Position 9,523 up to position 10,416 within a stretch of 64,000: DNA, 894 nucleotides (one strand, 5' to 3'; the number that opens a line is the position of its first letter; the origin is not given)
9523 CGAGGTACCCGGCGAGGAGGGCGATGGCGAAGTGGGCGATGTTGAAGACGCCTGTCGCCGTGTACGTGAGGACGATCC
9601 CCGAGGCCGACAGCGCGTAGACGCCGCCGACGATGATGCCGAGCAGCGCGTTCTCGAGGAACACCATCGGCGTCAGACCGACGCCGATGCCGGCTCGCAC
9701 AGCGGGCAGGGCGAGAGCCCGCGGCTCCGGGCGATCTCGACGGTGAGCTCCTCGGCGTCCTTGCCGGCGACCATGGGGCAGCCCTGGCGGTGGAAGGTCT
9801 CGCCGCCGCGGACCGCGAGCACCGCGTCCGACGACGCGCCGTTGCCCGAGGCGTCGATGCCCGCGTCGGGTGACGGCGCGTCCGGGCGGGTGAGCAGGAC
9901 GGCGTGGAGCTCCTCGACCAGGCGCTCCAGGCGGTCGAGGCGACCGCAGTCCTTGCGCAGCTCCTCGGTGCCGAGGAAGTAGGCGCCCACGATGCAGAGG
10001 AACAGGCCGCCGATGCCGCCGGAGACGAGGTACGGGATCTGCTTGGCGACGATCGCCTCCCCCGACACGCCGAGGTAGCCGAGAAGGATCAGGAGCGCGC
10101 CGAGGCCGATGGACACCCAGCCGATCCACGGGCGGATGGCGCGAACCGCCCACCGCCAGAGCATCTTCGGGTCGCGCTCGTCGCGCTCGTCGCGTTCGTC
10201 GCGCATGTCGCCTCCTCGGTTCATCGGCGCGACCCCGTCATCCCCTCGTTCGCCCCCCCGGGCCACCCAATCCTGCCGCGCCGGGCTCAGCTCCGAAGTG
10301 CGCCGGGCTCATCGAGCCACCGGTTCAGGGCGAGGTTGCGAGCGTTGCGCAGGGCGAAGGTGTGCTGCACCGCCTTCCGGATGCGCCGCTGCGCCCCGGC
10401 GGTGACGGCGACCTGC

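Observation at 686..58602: A 16-bp palindrome CTGACR-N4-YGTCAG sits in front of nearly every transcription unit (14 copies): signature of one large, uncharacterised catabolic regulon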

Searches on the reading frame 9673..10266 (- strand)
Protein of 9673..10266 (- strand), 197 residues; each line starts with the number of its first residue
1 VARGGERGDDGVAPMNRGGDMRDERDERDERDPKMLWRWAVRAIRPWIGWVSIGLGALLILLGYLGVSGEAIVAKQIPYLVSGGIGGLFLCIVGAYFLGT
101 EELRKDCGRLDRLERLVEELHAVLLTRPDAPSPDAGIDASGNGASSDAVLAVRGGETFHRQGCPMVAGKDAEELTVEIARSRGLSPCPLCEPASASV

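Call 47: search_protein_families(library=pfam, max_evalue=0.001, proteins=[window:9673-10266:-])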
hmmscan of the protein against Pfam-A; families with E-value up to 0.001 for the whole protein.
window:9673-10266:- (197 aa): 1 family
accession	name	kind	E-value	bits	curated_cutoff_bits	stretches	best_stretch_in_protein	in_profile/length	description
PF19746.4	DUF6233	-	0.00072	20.1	27.6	0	157-194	16-56/59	Family of unknown function (DUF6233)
